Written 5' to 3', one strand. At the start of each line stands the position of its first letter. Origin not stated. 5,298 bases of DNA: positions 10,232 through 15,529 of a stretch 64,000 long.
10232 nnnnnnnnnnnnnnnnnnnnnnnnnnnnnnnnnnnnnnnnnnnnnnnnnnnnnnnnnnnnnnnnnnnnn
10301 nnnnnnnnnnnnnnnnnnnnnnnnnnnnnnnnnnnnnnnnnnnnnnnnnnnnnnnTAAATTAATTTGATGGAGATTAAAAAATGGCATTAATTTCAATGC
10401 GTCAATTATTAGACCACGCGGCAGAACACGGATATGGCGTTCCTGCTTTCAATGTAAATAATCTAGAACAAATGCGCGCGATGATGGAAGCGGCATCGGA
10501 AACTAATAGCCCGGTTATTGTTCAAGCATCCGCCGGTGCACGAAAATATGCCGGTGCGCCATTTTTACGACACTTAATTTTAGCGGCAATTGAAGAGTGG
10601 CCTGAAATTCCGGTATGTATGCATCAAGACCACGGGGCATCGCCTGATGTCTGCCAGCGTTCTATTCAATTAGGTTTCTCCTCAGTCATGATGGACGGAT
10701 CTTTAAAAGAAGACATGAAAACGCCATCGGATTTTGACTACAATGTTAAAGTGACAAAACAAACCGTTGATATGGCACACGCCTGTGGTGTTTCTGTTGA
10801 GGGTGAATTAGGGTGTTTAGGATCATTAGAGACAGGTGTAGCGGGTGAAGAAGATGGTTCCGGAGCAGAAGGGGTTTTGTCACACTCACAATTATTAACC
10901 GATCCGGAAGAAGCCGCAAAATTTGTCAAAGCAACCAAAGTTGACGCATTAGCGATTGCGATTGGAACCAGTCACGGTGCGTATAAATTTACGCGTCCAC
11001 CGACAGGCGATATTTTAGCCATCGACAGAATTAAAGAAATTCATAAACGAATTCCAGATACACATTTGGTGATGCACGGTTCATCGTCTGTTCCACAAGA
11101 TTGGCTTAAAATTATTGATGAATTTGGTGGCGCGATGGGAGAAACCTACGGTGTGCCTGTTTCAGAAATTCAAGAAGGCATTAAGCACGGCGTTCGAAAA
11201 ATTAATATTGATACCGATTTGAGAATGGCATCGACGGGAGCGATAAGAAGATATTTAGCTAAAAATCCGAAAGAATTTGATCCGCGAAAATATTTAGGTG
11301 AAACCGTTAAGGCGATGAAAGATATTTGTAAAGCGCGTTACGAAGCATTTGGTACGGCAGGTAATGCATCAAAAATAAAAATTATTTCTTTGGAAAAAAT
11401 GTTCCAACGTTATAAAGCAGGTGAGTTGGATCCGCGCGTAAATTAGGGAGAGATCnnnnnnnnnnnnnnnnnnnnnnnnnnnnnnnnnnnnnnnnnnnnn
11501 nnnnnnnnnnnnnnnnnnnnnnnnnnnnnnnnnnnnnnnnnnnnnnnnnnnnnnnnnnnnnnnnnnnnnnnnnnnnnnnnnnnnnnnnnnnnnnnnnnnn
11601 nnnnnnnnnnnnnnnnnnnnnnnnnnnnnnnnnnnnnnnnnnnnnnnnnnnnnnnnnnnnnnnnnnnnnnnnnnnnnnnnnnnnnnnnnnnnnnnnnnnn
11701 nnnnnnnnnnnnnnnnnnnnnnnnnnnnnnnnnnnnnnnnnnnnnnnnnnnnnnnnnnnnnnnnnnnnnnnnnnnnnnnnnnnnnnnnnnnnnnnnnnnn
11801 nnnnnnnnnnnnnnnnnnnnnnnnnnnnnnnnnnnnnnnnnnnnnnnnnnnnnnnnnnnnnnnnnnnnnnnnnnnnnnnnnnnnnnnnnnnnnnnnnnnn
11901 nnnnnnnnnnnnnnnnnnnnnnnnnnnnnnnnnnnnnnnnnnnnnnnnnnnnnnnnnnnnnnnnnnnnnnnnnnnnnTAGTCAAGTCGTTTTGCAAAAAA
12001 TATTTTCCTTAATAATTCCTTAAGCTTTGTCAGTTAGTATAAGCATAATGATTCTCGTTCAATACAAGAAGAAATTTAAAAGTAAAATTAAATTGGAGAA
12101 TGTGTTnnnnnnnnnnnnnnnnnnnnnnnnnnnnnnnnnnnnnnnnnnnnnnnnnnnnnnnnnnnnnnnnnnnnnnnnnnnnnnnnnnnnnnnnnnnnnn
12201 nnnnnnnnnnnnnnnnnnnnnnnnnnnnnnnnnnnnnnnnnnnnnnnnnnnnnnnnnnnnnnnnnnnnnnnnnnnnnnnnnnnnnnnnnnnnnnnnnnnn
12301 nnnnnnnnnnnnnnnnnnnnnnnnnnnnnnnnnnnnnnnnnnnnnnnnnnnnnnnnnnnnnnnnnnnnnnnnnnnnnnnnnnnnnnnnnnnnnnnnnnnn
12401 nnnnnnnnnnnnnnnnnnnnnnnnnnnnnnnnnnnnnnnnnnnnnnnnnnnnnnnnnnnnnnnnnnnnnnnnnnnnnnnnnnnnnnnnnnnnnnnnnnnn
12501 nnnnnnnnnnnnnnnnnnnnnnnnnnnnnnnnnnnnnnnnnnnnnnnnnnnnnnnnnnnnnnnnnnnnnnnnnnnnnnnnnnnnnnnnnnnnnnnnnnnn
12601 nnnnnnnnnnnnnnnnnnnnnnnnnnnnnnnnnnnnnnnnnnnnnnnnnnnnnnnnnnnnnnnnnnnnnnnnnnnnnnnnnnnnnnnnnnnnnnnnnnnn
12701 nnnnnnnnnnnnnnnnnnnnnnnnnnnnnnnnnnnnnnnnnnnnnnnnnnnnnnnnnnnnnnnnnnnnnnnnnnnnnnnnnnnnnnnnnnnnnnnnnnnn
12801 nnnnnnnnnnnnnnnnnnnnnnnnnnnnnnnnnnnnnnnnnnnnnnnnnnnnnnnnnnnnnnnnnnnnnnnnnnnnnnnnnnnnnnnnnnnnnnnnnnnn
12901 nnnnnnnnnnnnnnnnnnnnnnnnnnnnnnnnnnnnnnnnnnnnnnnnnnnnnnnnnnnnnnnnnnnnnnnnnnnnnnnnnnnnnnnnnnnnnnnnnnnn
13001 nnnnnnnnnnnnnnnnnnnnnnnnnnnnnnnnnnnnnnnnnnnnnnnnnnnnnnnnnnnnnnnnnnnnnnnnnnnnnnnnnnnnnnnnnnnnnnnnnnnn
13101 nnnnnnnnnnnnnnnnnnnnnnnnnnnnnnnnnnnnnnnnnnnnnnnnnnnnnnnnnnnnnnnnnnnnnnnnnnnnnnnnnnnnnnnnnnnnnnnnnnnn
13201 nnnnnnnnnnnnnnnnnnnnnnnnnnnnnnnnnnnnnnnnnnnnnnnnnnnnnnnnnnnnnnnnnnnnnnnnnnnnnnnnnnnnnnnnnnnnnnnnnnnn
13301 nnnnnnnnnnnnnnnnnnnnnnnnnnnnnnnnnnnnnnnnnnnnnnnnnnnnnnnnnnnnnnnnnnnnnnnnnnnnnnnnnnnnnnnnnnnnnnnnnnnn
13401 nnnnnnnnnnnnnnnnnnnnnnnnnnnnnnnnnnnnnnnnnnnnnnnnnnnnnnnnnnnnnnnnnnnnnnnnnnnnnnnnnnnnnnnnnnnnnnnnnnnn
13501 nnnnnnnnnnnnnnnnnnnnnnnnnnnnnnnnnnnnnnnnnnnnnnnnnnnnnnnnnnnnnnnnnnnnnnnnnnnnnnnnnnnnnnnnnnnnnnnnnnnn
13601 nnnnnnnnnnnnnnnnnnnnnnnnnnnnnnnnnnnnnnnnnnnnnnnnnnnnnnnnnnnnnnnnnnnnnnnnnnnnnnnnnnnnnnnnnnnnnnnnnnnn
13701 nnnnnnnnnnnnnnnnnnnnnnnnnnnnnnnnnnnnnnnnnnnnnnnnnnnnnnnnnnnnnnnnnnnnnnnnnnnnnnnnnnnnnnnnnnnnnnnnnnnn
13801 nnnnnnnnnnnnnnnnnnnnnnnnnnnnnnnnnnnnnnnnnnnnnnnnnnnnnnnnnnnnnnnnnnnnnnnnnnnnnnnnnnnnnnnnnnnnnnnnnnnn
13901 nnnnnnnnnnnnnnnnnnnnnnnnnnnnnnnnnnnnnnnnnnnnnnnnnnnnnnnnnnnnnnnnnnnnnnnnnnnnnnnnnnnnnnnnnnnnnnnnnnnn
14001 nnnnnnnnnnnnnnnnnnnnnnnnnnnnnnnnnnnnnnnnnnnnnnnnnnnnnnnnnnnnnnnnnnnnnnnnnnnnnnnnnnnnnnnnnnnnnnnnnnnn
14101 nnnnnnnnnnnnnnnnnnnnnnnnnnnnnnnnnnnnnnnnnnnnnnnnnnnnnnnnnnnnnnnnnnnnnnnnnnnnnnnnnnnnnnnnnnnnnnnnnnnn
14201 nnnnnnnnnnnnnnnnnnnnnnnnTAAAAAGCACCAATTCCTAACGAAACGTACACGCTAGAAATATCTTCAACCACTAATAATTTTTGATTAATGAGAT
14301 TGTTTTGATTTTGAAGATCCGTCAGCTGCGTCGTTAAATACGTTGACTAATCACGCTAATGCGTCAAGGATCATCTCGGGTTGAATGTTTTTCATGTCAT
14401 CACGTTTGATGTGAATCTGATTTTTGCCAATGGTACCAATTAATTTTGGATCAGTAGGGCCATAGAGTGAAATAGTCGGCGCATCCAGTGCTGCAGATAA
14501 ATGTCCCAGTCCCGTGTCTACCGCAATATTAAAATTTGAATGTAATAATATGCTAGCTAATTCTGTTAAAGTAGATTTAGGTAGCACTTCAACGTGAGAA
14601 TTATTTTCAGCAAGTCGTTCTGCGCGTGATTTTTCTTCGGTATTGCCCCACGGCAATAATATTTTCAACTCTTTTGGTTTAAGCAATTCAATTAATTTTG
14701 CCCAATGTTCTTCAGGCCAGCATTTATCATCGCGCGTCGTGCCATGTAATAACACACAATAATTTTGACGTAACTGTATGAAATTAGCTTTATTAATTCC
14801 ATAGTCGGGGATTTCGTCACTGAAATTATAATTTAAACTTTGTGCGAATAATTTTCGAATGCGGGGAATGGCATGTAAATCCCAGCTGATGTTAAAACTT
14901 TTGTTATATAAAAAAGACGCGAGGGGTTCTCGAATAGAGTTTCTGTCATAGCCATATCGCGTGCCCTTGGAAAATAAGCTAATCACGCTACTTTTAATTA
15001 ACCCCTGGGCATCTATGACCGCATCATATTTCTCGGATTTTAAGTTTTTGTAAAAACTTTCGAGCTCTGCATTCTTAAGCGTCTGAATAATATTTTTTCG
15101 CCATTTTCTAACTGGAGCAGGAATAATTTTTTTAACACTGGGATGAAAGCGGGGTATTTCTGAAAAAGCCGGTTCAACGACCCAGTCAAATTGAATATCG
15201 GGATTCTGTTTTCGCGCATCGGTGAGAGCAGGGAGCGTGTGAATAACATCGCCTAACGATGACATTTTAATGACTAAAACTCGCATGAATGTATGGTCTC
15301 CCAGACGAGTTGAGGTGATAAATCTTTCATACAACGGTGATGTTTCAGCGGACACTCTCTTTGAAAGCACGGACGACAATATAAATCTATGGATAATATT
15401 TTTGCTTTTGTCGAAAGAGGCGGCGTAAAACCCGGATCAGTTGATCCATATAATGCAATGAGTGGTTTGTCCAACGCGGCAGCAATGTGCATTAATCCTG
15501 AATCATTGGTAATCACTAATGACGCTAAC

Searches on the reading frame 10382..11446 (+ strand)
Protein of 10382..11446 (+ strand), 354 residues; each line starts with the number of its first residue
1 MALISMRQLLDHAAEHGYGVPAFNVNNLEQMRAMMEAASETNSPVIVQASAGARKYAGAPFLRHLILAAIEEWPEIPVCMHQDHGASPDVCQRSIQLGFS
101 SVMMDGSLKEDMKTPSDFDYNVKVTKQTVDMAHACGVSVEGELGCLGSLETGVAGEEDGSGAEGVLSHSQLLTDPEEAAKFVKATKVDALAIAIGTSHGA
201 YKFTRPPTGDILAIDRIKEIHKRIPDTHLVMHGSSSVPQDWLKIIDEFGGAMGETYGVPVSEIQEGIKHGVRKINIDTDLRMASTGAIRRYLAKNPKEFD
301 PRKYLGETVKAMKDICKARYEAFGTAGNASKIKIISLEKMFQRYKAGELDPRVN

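Call 22: search_protein_families(library=pfam, proteins=[window:10382-11446:+], max_evalue=0.001)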
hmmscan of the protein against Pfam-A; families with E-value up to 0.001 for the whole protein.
window:10382-11446:+ (354 aa): 1 family
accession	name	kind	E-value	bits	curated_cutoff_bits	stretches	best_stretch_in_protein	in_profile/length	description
PF01116.26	F_bP_aldolase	-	2.7e-98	329.3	25.5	1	5-327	2-276/277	Fructose-bisphosphate aldolase class-II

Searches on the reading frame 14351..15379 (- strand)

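Call 23: search_protein_families(library=pfam, proteins=[window:14351-15379:-], max_evalue=0.001)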
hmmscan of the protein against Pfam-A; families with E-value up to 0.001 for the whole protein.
window:14351-15379:- (342 aa): 1 family
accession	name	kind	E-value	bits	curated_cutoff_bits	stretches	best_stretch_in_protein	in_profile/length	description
PF01075.23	Glyco_transf_9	-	2.1e-56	191.4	22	1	108-326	3-229/247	Glycosyltransferase family 9 (heptosyltransferase)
